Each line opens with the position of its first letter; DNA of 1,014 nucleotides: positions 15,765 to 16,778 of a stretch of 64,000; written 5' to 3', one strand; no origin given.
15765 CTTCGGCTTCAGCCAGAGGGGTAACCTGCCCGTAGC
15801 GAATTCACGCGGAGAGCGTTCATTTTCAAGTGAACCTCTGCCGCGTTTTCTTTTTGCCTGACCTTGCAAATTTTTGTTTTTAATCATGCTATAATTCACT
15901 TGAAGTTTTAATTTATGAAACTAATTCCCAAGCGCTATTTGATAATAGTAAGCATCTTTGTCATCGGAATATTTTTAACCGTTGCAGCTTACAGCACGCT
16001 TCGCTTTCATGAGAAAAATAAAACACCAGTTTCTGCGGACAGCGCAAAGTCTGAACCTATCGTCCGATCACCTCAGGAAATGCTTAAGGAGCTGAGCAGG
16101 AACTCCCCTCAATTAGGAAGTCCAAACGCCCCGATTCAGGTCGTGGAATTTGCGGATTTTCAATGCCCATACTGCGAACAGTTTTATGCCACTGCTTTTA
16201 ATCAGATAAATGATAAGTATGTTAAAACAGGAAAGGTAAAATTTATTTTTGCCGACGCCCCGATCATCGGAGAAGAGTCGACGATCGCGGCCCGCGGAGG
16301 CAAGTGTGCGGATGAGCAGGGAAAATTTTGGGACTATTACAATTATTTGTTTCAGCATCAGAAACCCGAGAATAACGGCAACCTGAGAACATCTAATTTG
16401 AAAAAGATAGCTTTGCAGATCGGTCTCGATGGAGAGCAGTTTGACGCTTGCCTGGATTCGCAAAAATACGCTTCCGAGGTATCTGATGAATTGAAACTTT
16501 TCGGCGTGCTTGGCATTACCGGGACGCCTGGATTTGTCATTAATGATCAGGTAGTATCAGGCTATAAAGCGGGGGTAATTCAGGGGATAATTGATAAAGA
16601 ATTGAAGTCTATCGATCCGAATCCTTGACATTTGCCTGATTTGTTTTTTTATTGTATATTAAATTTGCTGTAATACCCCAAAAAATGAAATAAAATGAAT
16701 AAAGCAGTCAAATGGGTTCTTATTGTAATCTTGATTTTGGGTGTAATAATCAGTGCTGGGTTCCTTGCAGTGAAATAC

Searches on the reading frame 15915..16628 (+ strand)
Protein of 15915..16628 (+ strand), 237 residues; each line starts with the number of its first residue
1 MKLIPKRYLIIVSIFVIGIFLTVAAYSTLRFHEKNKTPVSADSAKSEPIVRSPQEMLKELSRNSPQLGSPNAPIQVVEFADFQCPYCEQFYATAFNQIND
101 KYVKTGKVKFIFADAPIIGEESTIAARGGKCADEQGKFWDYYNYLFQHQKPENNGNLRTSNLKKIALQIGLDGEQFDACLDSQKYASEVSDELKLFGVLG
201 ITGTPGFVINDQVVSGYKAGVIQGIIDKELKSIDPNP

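Call 4: search_protein_families(library=pfam, proteins=[window:15915-16628:+], max_evalue=0.1)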
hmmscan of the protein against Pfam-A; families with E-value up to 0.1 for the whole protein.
window:15915-16628:+ (237 aa): 6 families
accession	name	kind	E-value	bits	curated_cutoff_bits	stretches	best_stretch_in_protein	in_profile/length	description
PF13462.12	Thioredoxin_4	-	5.2e-32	111.8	23.2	1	63-217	4-154/165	Thioredoxin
PF01323.26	DSBA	-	2.7e-17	63.6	25.6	1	75-216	1-179/191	DSBA-like thioredoxin domain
PF13098.12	Thioredoxin_2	-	4.4e-05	24.2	27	1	75-218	8-87/104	Thioredoxin-like domain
PF13192.12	Thioredoxin_3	-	0.0046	17.4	24.8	0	195-215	42-61/76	Thioredoxin domain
PF13743.12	Thioredoxin_5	-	0.043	14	27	1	153-217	106-171/186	Thioredoxin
PF16364.11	Antigen_C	-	0.076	13.8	29.5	0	94-164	52-119/172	Cell surface antigen C-terminus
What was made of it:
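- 15915..16628 (+): DsbA-like thiol-disulfide oxidoreductase lying between genes B and C. It fits oxidative folding of the Cys-rich secreted heads. Thioredoxin_4 at 5e-32 and DSBA at 3e-17 (call 4).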

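Call 44: find_encoding_contigs(protein=window:15915-16628:+, flank=10000, max_places=10)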
Protein window:15915-16628:+ (237 aa): 4 contigs read that carry it; 4 places shown.
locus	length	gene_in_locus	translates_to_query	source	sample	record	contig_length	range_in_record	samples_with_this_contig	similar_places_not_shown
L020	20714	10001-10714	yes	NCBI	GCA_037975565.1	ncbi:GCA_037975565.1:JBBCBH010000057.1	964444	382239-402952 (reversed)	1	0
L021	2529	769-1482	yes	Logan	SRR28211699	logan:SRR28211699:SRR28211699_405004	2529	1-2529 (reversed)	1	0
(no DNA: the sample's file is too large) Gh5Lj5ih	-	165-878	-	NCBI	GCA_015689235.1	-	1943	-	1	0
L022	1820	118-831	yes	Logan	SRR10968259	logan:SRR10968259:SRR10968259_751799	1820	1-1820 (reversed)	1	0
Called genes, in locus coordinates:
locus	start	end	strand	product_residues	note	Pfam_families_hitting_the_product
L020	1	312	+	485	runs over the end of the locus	PF13473:Cupredoxin_1 (weak)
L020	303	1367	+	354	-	-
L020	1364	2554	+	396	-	-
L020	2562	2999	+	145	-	-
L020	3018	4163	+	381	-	PF13477:Glyco_trans_4_2, PF13439:Glyco_transf_4, PF13579:Glyco_trans_4_4, PF00534:Glycos_transf_1, PF13692:Glyco_trans_1_4, PF13524:Glyco_trans_1_2 (weak)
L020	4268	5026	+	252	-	-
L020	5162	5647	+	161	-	-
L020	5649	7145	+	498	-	-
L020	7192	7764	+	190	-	-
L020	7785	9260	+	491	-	-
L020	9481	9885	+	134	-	-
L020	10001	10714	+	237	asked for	PF13462:Thioredoxin_4, PF01323:DSBA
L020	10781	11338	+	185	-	-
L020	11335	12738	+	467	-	-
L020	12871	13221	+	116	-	PF00076:RRM_1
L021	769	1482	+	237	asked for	PF13462:Thioredoxin_4, PF01323:DSBA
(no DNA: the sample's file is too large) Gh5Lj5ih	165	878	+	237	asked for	PF13462:Thioredoxin_4, PF01323:DSBA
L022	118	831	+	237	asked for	PF13462:Thioredoxin_4, PF01323:DSBA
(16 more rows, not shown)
